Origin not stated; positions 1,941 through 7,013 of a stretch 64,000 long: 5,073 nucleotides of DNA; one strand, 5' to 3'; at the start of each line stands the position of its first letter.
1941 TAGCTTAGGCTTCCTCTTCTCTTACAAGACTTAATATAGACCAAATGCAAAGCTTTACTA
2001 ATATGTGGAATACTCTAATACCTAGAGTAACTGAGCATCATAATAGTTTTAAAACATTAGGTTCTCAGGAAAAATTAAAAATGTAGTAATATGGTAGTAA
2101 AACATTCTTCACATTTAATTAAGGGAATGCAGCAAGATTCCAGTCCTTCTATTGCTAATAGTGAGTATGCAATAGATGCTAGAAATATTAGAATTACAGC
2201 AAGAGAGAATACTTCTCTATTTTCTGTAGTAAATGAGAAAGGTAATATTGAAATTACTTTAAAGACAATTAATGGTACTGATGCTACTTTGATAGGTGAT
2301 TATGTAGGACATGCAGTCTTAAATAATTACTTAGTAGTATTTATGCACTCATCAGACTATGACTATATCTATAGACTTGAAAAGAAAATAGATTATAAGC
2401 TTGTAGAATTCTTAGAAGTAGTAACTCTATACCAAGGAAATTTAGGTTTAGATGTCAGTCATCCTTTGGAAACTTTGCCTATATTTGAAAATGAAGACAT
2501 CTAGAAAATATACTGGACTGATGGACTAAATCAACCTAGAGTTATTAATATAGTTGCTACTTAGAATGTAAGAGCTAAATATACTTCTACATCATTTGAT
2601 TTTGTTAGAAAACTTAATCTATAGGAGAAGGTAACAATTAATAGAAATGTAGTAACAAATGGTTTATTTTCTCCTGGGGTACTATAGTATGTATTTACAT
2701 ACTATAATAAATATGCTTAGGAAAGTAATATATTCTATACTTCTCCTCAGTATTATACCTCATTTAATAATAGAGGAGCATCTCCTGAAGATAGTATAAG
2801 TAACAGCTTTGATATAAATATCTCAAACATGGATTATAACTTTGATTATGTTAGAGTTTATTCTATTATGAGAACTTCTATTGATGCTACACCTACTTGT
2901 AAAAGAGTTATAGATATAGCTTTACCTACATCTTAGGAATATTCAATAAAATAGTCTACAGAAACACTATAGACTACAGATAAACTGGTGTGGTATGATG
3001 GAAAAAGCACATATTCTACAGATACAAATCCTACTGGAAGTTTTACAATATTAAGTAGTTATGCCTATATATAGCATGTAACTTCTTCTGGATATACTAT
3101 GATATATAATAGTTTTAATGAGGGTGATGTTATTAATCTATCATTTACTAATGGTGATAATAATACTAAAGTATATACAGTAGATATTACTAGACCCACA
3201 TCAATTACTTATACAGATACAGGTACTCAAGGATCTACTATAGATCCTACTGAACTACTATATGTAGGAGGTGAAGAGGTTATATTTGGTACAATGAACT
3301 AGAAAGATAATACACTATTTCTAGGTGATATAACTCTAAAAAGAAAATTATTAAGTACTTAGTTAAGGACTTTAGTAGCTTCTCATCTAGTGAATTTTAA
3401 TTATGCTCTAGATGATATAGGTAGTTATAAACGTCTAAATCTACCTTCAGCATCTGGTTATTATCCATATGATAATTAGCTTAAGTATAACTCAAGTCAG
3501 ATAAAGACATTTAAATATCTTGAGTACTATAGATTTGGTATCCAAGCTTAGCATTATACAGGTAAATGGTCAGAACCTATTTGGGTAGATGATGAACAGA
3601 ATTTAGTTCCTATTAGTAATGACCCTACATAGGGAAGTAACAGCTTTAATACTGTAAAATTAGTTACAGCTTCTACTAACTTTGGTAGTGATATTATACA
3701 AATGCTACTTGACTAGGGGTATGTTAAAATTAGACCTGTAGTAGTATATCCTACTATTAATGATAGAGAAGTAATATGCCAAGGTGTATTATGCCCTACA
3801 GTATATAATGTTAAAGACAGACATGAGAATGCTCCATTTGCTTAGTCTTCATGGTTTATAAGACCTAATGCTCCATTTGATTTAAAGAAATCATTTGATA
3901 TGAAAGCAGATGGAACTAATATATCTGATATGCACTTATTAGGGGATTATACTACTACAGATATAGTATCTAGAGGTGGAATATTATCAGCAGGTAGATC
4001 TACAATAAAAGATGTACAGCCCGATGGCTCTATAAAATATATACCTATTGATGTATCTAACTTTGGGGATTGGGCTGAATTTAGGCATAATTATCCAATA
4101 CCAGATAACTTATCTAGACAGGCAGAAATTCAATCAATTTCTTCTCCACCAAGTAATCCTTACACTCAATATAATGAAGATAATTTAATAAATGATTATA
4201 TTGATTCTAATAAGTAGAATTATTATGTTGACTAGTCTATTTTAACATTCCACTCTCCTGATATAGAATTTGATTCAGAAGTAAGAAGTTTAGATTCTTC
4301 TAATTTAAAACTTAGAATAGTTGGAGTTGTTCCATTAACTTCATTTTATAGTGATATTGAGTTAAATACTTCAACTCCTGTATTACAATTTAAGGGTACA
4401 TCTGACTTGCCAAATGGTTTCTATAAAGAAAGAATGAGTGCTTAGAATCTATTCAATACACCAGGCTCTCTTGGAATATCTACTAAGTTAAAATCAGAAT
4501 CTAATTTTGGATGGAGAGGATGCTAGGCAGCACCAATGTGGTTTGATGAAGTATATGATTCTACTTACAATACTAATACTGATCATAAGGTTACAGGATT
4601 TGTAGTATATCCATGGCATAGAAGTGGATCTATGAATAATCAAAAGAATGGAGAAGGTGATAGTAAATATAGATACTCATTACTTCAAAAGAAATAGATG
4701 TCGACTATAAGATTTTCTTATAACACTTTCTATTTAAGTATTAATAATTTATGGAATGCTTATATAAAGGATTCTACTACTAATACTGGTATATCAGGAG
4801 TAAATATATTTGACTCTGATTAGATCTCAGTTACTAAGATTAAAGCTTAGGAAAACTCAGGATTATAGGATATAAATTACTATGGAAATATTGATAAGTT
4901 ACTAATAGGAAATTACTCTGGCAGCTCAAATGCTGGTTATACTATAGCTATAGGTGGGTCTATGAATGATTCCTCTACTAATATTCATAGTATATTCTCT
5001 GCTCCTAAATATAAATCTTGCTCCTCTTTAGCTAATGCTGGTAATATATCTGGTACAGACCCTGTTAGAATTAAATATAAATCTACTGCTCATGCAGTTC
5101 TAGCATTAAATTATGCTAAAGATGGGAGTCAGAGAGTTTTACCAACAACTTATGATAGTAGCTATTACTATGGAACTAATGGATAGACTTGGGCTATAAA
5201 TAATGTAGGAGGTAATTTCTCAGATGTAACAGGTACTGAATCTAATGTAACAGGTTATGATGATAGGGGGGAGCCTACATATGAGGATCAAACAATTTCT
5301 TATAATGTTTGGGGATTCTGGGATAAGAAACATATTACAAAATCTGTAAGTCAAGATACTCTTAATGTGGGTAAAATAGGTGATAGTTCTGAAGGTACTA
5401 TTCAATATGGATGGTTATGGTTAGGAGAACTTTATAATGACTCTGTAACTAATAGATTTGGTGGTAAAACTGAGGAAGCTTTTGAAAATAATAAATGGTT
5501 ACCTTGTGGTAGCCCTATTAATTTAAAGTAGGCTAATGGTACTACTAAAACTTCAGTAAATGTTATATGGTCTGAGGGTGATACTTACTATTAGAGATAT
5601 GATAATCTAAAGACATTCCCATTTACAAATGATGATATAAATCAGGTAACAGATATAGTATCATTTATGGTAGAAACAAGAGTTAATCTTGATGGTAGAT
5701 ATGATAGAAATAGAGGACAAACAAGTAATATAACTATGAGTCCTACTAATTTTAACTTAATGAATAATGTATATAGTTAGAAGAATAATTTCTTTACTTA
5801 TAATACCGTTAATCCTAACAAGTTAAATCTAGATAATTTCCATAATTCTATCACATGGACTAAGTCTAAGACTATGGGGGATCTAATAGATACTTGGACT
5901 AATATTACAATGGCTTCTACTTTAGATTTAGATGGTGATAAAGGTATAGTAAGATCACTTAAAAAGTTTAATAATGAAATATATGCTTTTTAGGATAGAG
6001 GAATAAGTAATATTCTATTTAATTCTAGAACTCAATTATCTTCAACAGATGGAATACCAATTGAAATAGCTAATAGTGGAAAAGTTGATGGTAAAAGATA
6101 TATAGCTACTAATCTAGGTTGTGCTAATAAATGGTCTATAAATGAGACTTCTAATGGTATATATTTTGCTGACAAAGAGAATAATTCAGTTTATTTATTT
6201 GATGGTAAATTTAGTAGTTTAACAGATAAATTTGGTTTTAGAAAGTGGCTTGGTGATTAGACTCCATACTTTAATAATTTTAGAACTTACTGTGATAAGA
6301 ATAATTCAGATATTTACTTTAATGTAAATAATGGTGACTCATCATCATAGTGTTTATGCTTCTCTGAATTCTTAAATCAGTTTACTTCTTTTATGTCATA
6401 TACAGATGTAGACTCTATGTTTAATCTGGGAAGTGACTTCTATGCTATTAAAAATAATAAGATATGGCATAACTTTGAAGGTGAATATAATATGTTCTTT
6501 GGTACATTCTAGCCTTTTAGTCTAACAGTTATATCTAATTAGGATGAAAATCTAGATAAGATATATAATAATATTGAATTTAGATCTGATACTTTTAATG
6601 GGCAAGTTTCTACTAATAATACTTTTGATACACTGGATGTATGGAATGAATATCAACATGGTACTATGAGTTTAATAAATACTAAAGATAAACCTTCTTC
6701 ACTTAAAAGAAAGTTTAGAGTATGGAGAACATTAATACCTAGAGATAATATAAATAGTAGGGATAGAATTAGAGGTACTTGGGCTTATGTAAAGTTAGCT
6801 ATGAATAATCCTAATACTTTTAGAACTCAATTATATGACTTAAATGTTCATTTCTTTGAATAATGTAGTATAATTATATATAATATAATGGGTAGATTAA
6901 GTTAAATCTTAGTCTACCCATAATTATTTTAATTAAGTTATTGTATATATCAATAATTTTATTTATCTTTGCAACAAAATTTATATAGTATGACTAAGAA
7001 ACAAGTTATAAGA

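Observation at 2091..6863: Giant recoded structural gene (~1590 aa) invisible to standard ORF calling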

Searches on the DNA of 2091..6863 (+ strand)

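Call 14: search_dna_similar(query=window:2091-6863:+, collection=phages, mode=near, max_rows=20)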
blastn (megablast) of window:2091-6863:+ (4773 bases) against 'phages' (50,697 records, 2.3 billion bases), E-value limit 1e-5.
Records with a match: 2; places in all: 2; records where one place covers at least 80% of the query: 0.
Best place of each record, by identity: 60-80% 2.
By first word of the organism name: uncultured 2.
By host as written in the record: - 2.
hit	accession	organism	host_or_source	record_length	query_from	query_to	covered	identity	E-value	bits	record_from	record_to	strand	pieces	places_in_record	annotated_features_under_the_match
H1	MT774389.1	uncultured phage cr116_1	human feces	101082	3490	3629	3%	77.3%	2e-12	82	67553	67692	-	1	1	stabilization protein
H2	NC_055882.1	uncultured phage cr116_1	human feces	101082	3490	3629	3%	77.3%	2e-12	82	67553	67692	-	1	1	virion structural protein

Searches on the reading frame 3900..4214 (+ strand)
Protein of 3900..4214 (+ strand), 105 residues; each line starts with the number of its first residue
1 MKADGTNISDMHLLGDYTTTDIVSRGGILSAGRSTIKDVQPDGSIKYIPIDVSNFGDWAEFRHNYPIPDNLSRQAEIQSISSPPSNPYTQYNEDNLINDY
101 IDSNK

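Call 80: find_encoding_contigs(protein=window:3900-4214:+, flank=10000, max_places=5)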
Protein window:3900-4214:+ (105 aa): no gene with exactly this product is on record in the collection.
